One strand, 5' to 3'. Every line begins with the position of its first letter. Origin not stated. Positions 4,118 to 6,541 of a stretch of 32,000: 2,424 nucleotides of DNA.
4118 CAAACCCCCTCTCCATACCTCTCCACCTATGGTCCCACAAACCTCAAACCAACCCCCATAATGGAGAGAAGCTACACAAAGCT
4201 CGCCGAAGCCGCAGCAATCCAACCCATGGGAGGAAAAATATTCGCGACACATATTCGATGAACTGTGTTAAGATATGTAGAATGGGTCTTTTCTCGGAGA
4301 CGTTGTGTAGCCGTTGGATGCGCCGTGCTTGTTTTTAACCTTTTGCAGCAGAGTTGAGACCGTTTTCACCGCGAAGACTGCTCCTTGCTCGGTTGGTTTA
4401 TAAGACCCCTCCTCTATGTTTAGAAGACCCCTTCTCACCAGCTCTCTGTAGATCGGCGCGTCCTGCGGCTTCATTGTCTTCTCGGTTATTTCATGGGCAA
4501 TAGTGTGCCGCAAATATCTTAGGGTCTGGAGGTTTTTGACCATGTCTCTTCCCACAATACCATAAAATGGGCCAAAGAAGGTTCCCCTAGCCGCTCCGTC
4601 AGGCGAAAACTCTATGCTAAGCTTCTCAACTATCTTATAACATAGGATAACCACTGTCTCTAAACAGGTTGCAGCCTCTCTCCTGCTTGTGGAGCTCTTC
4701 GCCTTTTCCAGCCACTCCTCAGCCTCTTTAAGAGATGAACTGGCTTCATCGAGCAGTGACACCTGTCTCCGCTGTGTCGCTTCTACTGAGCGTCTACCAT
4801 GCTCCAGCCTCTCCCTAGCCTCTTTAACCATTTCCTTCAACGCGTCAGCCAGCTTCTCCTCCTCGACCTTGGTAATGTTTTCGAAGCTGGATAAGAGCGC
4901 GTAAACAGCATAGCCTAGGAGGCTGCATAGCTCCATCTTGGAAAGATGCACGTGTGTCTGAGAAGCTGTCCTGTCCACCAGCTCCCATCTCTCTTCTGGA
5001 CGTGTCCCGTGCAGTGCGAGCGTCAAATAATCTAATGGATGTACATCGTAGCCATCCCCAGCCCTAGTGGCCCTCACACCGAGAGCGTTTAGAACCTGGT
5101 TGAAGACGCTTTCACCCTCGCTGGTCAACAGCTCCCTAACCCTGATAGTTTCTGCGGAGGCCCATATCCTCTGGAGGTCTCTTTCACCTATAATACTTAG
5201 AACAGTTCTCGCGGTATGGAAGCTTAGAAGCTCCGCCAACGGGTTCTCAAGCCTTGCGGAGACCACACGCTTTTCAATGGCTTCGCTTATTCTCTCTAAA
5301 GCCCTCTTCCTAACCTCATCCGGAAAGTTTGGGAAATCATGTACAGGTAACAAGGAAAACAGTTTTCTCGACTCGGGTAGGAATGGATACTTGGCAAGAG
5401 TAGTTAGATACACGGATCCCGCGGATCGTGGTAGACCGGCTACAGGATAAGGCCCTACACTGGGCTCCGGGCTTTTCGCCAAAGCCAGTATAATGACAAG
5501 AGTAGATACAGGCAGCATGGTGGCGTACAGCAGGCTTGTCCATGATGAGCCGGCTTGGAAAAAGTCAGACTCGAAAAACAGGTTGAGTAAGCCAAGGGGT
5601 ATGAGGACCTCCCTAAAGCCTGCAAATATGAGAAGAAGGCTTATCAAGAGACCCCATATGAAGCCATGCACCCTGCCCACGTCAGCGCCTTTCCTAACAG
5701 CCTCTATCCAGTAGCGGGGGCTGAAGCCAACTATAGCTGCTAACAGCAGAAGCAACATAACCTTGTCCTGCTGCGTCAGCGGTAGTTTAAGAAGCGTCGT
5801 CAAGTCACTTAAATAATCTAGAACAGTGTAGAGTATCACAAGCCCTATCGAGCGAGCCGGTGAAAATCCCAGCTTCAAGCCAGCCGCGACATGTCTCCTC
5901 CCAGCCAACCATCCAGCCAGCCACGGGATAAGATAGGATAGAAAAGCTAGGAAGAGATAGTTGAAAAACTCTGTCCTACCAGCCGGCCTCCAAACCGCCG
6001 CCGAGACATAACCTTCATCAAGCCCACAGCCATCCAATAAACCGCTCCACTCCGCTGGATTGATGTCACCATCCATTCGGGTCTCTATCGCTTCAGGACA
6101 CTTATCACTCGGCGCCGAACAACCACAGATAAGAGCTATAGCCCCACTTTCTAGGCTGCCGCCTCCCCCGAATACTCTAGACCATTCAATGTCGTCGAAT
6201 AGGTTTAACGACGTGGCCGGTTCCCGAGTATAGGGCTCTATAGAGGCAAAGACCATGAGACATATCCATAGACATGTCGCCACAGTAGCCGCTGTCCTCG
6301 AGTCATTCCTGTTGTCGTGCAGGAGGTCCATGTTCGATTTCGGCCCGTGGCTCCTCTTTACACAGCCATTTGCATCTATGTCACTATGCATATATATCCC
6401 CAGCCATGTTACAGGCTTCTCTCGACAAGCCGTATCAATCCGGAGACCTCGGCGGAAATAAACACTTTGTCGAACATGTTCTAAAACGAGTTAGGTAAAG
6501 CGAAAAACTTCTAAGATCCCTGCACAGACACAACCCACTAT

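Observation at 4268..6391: Membrane protein fused to a PriL N-terminal-domain paralogue and a HEPN-like (Rx4H) tail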

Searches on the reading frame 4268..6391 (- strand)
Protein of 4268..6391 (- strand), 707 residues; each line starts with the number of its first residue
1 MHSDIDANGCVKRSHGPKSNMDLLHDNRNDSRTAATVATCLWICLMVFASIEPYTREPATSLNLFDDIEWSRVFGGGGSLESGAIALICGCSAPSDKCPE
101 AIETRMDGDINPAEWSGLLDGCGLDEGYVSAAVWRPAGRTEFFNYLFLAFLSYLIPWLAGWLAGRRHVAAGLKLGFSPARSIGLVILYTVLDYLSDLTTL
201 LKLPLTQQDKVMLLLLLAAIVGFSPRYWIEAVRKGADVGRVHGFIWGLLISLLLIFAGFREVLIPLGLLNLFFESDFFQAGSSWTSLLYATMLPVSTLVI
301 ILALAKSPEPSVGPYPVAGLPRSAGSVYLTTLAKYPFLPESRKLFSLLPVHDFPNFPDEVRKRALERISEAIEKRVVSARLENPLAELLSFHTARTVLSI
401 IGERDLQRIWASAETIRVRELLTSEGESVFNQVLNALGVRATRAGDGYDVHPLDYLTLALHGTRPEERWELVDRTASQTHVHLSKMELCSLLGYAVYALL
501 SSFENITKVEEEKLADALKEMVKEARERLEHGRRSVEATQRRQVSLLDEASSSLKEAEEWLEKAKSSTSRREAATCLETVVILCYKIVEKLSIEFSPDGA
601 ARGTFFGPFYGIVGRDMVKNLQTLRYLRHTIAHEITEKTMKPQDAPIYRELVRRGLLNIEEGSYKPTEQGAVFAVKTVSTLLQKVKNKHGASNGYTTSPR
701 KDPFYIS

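Call 4: search_protein_families(library=pfam, proteins=[window:4268-6391:-], max_evalue=1)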
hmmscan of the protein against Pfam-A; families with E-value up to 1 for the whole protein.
window:4268-6391:- (707 aa): 4 families
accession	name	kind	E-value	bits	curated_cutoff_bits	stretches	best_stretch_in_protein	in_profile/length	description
PF03747.19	ADP_ribosyl_GH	-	0.011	15.9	26.2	1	458-554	134-216/287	ADP-ribosylglycohydrolase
PF12358.13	DUF3644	-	0.16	11.9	27.6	1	616-643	86-114/183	Domain of unknown function (DUF3644)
PF20185.3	DUF6548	-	0.38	11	27.3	0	618-644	49-78/164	Family of unknown function (DUF6548)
PF12631.12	MnmE_helical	-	0.41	11.2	40.1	1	511-565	124-174/211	MnmE helical domain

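Call 9: find_homologous_proteins(query=window:4268-6391:-, max_evalue=0.001)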
Query window:4268-6391:- (707 aa): 1 proteins with E <= 0.001 among 8000 candidates.
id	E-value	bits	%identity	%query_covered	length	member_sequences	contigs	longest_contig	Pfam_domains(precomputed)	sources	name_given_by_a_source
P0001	0.0e+0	1600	100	100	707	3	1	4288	-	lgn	-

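Call 10: find_encoding_contigs(protein=window:4268-6391:-, flank=10000, max_places=6)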
Protein window:4268-6391:- (707 aa): 1 contig read that carries it; 1 place shown.
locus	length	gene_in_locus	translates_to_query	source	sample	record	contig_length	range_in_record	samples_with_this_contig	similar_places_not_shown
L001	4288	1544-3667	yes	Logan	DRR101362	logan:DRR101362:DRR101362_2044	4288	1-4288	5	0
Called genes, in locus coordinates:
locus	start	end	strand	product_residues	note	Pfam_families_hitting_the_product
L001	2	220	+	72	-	?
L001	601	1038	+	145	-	-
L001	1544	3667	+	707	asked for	-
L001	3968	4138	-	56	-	-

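Call 17: search_protein_families(library=ncbifam, proteins=[window:4268-6391:-], max_evalue=1)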
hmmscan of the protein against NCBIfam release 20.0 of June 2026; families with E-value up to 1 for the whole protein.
window:4268-6391:- (707 aa): 8 families
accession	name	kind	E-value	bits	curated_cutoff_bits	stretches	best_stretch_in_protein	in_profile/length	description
NF002588.0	PRK02249.1-2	equivalog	7.7e-19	68.2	439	1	331-545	5-224/360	DNA primase regulatory subunit PriL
NF002590.0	PRK02249.1-4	equivalog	4.3e-14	52.4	459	1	333-530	6-215/358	DNA primase regulatory subunit PriL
NF002591.0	PRK02249.1-5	equivalog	2.5e-09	36.8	479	1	331-502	9-184/351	DNA primase regulatory subunit PriL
NF002589.0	PRK02249.1-3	equivalog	0.00071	19.3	339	1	380-535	74-227/348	DNA primase regulatory subunit PriL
NF007127.0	PRK09568.1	equivalog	0.0011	18.4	378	1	362-523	39-209/306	DNA primase regulatory subunit PriL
TIGR03499.1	FlhF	equivalog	0.068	13.1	174.15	1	509-656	51-152/286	flagellar biosynthesis GTPase FlhF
NF003661.0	PRK05291.1-3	equivalog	0.093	12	380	1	504-580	349-427/448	tRNA uridine-5-carboxymethylaminomethyl(34) synthesis GTPase MnmE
NF040480.1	CGLAU_01105_fam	hypoth_equivalog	0.11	12.6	45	1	508-573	38-102/179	CGLAU_01105 family protein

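Call 18: search_protein_families(library=padloc, proteins=[window:4268-6391:-], max_evalue=1)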
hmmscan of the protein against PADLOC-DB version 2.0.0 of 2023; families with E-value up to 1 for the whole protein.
window:4268-6391:- (707 aa): 0 families

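Call 27: search_protein_representatives(protein=window:4268-6391:-)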
Query: 707 residues. Proteins with E-value up to 0.001 (for the whole library): 123; up to 1e-10: 20; up to 1e-30: 2. The best 123 are listed.
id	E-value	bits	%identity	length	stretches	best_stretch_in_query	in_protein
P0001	0.0e+00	1600.3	100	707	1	1-707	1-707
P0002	9.1e-103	361.1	37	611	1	115-687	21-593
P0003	5.3e-26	107.4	39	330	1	327-520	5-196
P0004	1.8e-22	95.7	41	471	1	320-502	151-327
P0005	3.7e-19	84.7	39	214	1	332-504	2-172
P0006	3.2e-18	81.7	36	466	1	326-526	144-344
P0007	2.4e-16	75.5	39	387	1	326-503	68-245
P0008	3.1e-15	71.8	36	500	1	328-529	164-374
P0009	3.0e-14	68.5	35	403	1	320-499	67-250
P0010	6.5e-14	67.4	36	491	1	309-538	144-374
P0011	5.6e-13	64.3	33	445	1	327-537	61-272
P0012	6.9e-13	64.0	36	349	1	331-498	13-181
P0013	1.6e-12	62.8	32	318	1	329-541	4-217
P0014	1.3e-11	59.8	40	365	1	330-498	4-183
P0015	1.9e-11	59.3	34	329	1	331-526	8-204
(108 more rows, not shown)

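Call 30: find_encoding_contigs(protein=P0002, flank=10000, max_places=6)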
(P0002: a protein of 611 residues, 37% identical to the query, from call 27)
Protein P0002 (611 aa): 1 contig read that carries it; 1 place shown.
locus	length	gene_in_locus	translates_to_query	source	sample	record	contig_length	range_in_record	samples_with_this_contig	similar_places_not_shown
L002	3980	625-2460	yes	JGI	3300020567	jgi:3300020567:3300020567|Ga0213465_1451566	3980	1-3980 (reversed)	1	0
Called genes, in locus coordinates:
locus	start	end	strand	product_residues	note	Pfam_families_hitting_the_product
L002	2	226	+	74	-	?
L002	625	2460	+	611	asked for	-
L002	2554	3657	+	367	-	PF14559:TPR_19 (faint)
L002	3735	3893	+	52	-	-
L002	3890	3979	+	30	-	?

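Call 33: find_related_loci(query=A1, collection=genome_contigs, flank=10000)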
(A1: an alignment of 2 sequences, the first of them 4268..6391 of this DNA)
Query A1 (707 aa) in genome_contigs; peptide patterns used: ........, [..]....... (x = any residue, [..] = any of these).
207 stretches matched a pattern; 43 encode a relative of the query (tblastn E <= 1e-3); 43 distinct loci.
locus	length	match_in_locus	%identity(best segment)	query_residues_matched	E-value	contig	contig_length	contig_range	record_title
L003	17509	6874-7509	33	329-529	3e-13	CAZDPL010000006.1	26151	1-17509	MAG TPA_asm: uncultured Nitrososphaeria archaeon isolate binchicken_co184_688 genome assembly, contig: NODE_2842_length_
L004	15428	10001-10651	31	322-532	7e-13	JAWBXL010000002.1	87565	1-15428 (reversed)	MAG: Candidatus Bathyarchaeia archaeon isolate JZ-1_201803_bins_90 JZ-1_201803_bins_90_scaffold_2, whole genome shotgun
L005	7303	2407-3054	30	329-533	8e-13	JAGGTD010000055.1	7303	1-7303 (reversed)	MAG: Thaumarchaeota archaeon isolate AUK039 PB_MANV_039_c_000000000694, whole genome shotgun sequence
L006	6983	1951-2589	30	329-529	4e-12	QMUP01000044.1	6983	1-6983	MAG: Candidatus Wolframiiraptor sp. isolate B99-G9 B99_Guay9_scaffold_17395, whole genome shotgun sequence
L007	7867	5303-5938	32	329-529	7e-12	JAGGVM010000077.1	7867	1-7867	MAG: Thaumarchaeota archaeon isolate AUK100 PB_MBMC_054_c_000000000028, whole genome shotgun sequence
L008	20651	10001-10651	30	322-529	6e-12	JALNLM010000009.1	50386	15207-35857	MAG: Candidatus Geocrenenecus huangii isolate ZZQ.bins.13.201803 NODE_460_length_50386_cov_20.609702, whole genome shotg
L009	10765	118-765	30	329-529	2e-11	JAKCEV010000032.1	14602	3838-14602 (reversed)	MAG: Candidatus Wolframiiraptor allenii isolate LGB-01.bin.22 NODE_677_length_14602_cov_20.023235, whole genome shotgun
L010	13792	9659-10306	30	329-533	2e-11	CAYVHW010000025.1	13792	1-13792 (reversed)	MAG TPA_asm: uncultured Nitrososphaeria archaeon isolate binchicken_co6_540 genome assembly, contig: NODE_5034_length_13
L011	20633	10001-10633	30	329-529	3e-11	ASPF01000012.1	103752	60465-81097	Candidatus Geocrenenecus sp. JGI 0000106-J15 J0000106J15DRAFT_contig_11_0.12_C, whole genome shotgun sequence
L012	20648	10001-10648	32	329-529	3e-11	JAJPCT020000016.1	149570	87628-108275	MAG: Candidatus Wolframiiraptor gerlachensis isolate A8 NODE_42_length_149570_cov_3_731617, whole genome shotgun sequenc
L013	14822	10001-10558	31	329-502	8e-11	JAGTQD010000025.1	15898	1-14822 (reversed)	MAG: Candidatus Bathyarchaeota archaeon isolate JZ_bin_36.1 JZ_bin_36.1_NODE_25, whole genome shotgun sequence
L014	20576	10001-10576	31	319-500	9e-11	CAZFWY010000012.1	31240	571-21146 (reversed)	MAG TPA_asm: uncultured Thermofilaceae archaeon isolate SRP141552_co1_58 genome assembly, contig: NODE_524_length_31240_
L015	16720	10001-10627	28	333-533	2e-10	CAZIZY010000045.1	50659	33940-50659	MAG TPA_asm: uncultured Nitrosopumilales archaeon isolate SRP092796_co2_768 genome assembly, contig: k141_6675552, whole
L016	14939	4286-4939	31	322-529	4e-10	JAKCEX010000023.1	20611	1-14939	MAG: Candidatus Geocrenenecus arthurdayi isolate LGB-05.bin.6 NODE_834_length_20611_cov_100.741487, whole genome shotgun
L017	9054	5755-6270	33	332-492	5e-10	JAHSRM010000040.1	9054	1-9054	MAG: Candidatus Benthortus lauensis isolate T2-175 k151_154164, whole genome shotgun sequence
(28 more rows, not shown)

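Call 53: search_protein_families(library=phrogs, proteins=[window:4268-6391:-], max_evalue=0.01)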
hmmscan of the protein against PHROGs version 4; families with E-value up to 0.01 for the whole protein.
window:4268-6391:- (707 aa): 0 families

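Call 55: predict_structure(alignment_id=A4)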
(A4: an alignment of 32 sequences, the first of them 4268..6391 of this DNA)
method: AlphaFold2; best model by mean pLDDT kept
length: 707 residues; sequences in the alignment: 32
mean_pLDDT: 70.0   pTM: 0.55
mean pLDDT of the five models: 70.0, 69.5, 68.9, 67.2, 67.0
residues with pLDDT >= 90: 291; 70-90: 90; 50-70: 123; < 50: 203
segments of 3 or more residues with pLDDT < 50: 1-33, 47-137, 222-240, 260-281, 306-323, 693-707
pLDDT, mean of each block of 10 residues (from residue 1): 39 32 32 52 49 30 27 25 22 25 27 38 35 43 72 75 67 56 69 68 69 62 45 41 62 61 44 44 55 66 50 37 73 97 92 86 97 95 97 95 94 95 96 96 96 91 59 80 94 93 77 91 96 91 94 98 98 97 96 77 72 89 96 94 96 98 97 97 90 37 29
secondary structure, 60 per line:
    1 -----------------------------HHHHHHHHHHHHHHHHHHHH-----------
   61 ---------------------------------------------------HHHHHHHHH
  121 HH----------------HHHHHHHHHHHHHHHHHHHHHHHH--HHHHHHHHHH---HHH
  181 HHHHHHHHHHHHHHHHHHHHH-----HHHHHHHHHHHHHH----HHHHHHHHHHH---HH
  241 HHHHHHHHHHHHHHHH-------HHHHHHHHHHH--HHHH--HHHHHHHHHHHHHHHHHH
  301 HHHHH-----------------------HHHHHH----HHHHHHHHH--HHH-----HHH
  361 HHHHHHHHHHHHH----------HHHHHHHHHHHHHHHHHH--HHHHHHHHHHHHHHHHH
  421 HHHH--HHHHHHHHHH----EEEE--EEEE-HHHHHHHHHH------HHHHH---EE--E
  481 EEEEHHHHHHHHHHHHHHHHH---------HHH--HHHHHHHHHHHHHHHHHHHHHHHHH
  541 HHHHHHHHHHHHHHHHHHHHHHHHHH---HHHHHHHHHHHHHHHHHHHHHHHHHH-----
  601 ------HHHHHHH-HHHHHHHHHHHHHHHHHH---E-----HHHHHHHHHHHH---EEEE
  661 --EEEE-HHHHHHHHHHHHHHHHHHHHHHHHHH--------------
elements in order (helices of 4 or more, strands of 3 or more residues): H30-49 H112-122 H139-162 H165-174 H178-201 H207-220 H225-235 H239-256 H264-274 H277-280 H283-305 H329-334 H339-347 H358-373 H384-401 H404-424 H427-436 E441-444 E447-450 H452-461 H468-472 E480-484 H485-501 H516-566 H570-595 H607-613 H615-632 H642-653 E657-660 E663-666 H668-693

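Call 60: fold_search(model_id=the predicted structure, library=pdb)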
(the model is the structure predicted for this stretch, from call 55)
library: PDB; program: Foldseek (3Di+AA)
matches with E <= 10: 337; with E <= 0.001: 6
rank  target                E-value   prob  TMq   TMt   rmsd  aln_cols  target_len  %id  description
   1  1zt2_D                1.2e-05  1.00  0.21  0.66   6.2       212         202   19  Heterodimeric structure of the core primase. (released 2005-11-08)
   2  5of3_E                2.2e-05  1.00  0.21  0.50   7.2       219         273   19  Crystal structure of the heterotrimeric PriSLX primase from S. solfataricus. (released 2017-11-29)
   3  5ofn_B                3.6e-05  1.00  0.23  0.73   3.8       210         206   21  Crystal structure of the heterotrimeric PriSLX primase from S. solfataricus. (released 2017-11-29)
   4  5of3_B                3.8e-05  1.00  0.23  0.53   4.1       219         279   20  Crystal structure of the heterotrimeric PriSLX primase from S. solfataricus. (released 2017-11-29)
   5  1zt2_B                6.9e-05  1.00  0.23  0.72   3.7       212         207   20  Heterodimeric structure of the core primase. (released 2005-11-08)
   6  9f26_B                2.9e-04  1.00  0.20  0.57   7.8       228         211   15  Crystal structure of the PriS_PriL-Rpa2WH ternary complex from P. abyssi (released 2024-12-04)
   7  2dla_C                3.4e-03  1.00  0.21  0.61   4.8       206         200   16  Primase large subunit amino terminal domain from Pyrococcus horikoshii (released 2007-02-27)
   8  2dla_A                6.2e-03  1.00  0.19  0.51   8.5       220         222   15  Primase large subunit amino terminal domain from Pyrococcus horikoshii (released 2007-02-27)
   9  8g9f_C                9.3e-03  0.97  0.17  0.24  18.7       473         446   10  Complete auto-inhibitory complex of Xenopus laevis DNA polymerase alpha-primase (released 2023-04-12)
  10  8foc_B                1.1e-02  0.96  0.18  0.26  23.1       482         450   12  Cryo-EM structure of S. cerevisiae DNA polymerase alpha-primase in Apo state conformation I (released 2023-05-31)
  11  2dla_B                2.0e-02  1.00  0.19  0.55   8.0       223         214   14  Primase large subunit amino terminal domain from Pyrococcus horikoshii (released 2007-02-27)
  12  8fok_B                4.0e-02  0.80  0.17  0.25  17.8       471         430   10  Cryo-EM structure of S. cerevisiae DNA polymerase alpha-primase complex in the DNA elongation state (released 2023-05-31)
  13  8d0k_E                1.3e-01  0.47  0.16  0.24  17.2       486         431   11  Human CST-DNA polymerase alpha/primase preinitiation complex bound to 4xTEL-foldback template - PRIM2C advanced PIC (released 2022-06-22)
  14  8foh_B                1.9e-01  0.44  0.17  0.26  17.8       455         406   11  Cryo-EM structure of S. cerevisiae DNA polymerase alpha-primase complex in the RNA synthesis state (released 2023-05-31)
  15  4rr2_B                2.0e-01  0.99  0.18  0.52   5.0       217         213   11  Crystal structure of human primase (released 2015-01-21)
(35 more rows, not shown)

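Call 70: find_encoding_contigs(protein=P0004, flank=10000, max_places=4)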
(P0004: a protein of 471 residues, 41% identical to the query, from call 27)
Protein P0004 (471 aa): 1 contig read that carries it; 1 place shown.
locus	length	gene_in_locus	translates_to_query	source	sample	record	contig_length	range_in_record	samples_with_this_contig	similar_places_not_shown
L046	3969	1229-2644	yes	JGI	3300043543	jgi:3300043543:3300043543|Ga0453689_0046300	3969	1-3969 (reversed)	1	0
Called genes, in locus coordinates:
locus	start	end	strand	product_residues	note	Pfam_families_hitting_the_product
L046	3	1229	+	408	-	?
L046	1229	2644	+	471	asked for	PF04104:DNA_primase_lrg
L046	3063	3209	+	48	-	-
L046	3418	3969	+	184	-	?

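Call 71: find_encoding_contigs(protein=P0003, flank=10000, max_places=4)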
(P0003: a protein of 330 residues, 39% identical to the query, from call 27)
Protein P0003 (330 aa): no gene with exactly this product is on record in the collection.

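Call 76: fold_search(model_id=the predicted structure, library=viral)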
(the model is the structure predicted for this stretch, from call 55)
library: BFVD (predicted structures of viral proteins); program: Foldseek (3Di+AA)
matches with E <= 10: 203; with E <= 0.001: 0
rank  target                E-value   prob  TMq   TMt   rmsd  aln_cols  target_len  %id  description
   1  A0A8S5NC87            2.5e-02  1.00  0.14  0.43  10.8       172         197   14  Uncharacterized protein [Siphoviridae sp. ctwWa4]
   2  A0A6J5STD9            2.5e-02  0.28  0.09  0.11  22.9       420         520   11  Uncharacterized protein [uncultured Caudovirales phage]
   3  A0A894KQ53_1          1.4e-01  0.08  0.09  0.06  46.7       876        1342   10  Polyprotein [Feksystermes virus]
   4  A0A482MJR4            1.5e-01  0.10  0.08  0.06  41.4       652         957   10  Uncharacterized protein [Nodularia phage vB_NspS-kac68v161]
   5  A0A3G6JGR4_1          1.6e-01  0.11  0.09  0.06  40.3       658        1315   12  Uncharacterized protein [Lactobacillus phage ViSo-2018a]
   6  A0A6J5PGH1            1.9e-01  0.05  0.07  0.08  40.6       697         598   13  Uncharacterized protein [uncultured Caudovirales phage]
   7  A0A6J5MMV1            2.1e-01  0.05  0.07  0.06  35.1       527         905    9  Uncharacterized protein [uncultured Caudovirales phage]
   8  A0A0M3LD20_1          2.7e-01  0.05  0.07  0.05  52.7       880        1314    9  Large tegument protein [Testudinid alphaherpesvirus 3]
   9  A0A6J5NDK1            2.8e-01  0.06  0.08  0.06  30.4       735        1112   12  Bacteriophage lambda, GpH, tail tape measure, C-terminal (Fragment) [uncultured Caudovirales phage]
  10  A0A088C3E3            2.9e-01  0.09  0.10  0.06  34.0       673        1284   11  (no name in the UniProt tables at hand)
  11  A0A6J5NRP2            3.1e-01  0.21  0.13  0.21  31.8       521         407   12  Uncharacterized protein [uncultured Caudovirales phage]
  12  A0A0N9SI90            3.5e-01  0.08  0.09  0.08  45.0       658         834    9  Putative tape measure protein [Pseudomonas phage POR1]
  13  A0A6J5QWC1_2          3.9e-01  0.06  0.07  0.06  36.2       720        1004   13  Phage tail tape measure protein [uncultured Caudovirales phage]
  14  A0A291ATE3            4.2e-01  0.03  0.06  0.09  34.1       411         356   11  Uncharacterized protein [Pandoravirus salinus]
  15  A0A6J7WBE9            4.6e-01  0.06  0.08  0.10  27.8       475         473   11  Uncharacterized protein [uncultured Caudovirales phage]
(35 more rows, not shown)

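Call 90: search_dna_similar(query=window:4268-6391:-, collection=plasmids, mode=protein, max_evalue=0.01, max_rows=10)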
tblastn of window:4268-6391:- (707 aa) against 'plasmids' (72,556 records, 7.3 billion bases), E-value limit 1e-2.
No match.
